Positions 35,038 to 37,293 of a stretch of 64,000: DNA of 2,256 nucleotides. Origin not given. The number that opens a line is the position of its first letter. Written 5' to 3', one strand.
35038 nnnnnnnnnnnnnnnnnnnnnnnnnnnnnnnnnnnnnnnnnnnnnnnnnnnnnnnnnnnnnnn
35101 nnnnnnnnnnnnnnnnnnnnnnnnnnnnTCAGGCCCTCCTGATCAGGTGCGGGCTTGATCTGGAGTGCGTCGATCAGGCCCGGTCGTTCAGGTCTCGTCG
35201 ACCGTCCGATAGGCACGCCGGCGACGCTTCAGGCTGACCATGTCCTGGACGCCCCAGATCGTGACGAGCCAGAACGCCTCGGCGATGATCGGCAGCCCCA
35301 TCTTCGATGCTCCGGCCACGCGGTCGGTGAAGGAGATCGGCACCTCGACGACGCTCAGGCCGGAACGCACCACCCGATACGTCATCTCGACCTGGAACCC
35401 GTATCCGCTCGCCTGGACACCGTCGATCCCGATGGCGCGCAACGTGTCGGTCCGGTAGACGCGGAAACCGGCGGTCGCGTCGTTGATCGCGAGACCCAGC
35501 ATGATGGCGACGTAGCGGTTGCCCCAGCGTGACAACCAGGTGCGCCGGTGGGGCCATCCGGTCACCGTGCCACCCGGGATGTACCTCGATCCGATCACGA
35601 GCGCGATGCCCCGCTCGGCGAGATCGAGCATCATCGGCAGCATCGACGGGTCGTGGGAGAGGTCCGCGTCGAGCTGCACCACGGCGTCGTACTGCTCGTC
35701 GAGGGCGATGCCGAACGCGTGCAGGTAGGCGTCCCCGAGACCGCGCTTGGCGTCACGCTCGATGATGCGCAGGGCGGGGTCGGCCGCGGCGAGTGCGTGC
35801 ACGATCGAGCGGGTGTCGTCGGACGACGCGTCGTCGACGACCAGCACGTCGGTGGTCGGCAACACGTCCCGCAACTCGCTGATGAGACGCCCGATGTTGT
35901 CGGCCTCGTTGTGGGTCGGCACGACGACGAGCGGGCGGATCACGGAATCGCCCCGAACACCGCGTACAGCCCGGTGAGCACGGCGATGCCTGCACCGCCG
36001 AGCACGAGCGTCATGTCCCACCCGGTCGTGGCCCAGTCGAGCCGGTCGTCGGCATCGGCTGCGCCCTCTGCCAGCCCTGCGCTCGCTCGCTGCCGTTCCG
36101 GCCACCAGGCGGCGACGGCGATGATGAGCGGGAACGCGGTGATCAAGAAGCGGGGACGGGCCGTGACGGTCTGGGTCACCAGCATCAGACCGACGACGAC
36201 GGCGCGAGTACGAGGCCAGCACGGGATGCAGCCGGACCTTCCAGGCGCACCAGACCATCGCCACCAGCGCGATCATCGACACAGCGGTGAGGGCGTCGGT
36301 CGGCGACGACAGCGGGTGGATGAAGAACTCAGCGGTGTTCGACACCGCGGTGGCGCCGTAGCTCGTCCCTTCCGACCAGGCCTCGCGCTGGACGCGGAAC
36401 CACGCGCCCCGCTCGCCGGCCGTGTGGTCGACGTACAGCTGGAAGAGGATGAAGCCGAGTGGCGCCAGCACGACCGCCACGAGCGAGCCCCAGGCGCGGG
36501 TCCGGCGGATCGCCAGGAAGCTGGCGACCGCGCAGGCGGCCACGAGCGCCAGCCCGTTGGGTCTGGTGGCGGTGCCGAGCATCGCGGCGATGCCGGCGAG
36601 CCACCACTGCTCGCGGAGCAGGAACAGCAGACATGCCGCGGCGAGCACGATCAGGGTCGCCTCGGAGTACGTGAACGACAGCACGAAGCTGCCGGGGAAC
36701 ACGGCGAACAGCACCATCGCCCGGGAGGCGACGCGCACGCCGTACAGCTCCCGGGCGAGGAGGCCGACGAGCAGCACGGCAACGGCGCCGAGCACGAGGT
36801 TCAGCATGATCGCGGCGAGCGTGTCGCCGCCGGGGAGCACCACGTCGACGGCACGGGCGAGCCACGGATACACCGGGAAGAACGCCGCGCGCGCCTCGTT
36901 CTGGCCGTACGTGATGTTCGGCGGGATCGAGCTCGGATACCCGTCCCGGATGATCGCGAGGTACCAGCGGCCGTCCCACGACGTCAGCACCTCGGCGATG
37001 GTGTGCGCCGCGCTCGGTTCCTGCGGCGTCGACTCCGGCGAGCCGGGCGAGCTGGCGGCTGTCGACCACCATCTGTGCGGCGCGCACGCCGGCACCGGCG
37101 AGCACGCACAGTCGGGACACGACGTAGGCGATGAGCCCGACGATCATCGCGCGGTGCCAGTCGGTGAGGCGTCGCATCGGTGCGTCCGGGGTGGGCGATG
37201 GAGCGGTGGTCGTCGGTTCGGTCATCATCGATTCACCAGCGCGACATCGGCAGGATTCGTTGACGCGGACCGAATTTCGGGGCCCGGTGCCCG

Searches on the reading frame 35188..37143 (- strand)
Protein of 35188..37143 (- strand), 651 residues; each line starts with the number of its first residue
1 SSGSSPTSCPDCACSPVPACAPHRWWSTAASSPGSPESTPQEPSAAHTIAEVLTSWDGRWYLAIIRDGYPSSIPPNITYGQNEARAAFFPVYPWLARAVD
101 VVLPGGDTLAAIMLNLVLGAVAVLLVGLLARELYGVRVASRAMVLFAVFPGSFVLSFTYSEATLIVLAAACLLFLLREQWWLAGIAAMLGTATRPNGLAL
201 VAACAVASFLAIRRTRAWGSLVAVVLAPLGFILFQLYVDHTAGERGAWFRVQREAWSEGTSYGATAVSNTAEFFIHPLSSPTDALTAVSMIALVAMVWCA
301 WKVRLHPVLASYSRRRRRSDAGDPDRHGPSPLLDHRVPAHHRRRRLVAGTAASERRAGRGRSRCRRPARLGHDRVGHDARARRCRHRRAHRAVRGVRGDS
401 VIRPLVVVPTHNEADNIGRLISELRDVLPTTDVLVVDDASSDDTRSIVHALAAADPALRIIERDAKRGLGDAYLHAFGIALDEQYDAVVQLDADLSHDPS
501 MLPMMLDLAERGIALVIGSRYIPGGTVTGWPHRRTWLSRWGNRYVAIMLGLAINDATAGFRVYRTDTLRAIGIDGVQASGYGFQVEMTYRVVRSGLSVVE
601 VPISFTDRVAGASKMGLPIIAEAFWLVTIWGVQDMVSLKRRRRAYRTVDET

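Call 42: search_protein_families(library=pfam, max_evalue=0.01, proteins=[window:35188-37143:-])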
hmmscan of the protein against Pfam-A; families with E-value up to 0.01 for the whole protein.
window:35188-37143:- (651 aa): 4 families
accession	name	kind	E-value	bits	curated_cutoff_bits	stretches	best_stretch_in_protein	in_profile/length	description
PF00535.33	Glycos_transf_2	-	3.3e-28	99.1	23.3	1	406-570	2-166/168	Glycosyl transferase family 2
PF13641.12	Glyco_tranf_2_3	-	1.3e-05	25.7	27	1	405-611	4-214/230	Glycosyltransferase like family 2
PF13231.12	PMT_2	-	4.3e-05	24.2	26.1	1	90-234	4-154/160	Dolichyl-phosphate-mannose-protein mannosyltransferase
PF09594.16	GT87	-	0.00018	21.8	25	1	107-304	18-214/237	Glycosyltransferase family 87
